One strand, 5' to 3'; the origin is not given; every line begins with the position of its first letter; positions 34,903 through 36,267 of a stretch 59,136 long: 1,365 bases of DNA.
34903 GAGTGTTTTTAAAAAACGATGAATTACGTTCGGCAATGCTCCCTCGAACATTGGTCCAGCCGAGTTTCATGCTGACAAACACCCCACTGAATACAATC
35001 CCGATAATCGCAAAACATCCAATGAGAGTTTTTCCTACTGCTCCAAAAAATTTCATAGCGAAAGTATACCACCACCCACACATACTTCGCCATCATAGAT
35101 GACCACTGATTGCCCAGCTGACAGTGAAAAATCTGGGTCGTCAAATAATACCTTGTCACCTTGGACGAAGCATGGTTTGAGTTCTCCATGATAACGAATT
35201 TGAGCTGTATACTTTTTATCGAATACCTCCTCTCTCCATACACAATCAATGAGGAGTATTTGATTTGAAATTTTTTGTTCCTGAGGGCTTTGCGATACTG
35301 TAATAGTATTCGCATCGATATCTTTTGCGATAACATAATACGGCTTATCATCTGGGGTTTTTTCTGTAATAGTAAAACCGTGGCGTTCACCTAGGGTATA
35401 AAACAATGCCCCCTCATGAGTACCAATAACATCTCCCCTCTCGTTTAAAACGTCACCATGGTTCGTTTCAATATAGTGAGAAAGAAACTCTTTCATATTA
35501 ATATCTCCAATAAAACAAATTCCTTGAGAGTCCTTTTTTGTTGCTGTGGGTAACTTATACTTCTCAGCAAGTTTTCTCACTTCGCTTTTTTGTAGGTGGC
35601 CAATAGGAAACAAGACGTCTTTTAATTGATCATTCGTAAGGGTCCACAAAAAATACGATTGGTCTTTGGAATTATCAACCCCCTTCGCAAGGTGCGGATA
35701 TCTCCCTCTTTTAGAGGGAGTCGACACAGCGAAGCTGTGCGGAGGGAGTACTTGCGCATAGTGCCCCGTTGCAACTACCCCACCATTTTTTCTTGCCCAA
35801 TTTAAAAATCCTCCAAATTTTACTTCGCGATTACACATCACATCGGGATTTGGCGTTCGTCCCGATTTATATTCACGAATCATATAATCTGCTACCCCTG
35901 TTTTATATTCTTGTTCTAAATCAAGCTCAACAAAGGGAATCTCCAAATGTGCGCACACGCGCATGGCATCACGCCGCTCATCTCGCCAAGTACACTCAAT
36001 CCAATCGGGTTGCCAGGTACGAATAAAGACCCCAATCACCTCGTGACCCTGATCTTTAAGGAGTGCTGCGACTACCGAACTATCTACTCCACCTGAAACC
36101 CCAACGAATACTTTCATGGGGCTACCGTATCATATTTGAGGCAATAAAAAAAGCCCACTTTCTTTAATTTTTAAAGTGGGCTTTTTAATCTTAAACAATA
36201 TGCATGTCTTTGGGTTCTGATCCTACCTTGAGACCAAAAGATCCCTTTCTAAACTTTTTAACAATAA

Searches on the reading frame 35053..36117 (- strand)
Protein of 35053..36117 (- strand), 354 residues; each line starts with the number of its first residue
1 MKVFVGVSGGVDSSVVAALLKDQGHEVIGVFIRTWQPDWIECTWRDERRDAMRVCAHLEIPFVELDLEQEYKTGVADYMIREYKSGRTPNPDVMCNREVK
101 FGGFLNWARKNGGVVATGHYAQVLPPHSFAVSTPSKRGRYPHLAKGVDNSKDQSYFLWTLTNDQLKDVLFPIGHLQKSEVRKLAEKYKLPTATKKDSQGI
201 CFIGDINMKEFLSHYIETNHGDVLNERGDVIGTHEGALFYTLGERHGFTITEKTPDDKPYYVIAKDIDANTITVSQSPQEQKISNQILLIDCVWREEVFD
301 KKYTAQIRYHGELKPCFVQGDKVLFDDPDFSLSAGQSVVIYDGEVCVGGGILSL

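Call 69: search_protein_families(library=pfam, proteins=[window:35053-36117:-], max_evalue=0.00001)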
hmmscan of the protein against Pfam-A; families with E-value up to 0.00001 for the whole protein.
window:35053-36117:- (354 aa): 5 families
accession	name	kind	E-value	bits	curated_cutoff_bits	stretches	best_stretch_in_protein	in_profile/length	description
PF03054.22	tRNA_Me_trans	-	1.1e-72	244.3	20.6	1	1-204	1-201/202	tRNA methyl transferase HUP domain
PF20259.3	tRNA_Me_trans_M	-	3.3e-19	68.6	27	1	209-276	1-66/66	tRNA methyl transferase PRC-barrel domain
PF20258.4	tRNA_Me_trans_C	-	9.4e-10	39.1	20.6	1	294-351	11-76/77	Aminomethyltransferase beta-barrel domain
PF02540.23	NAD_synthase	-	3.9e-08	33.1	21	0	2-73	20-87/242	NAD synthase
PF00733.27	Asn_synthase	-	8e-06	26.2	21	0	7-70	24-82/354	Asparagine synthase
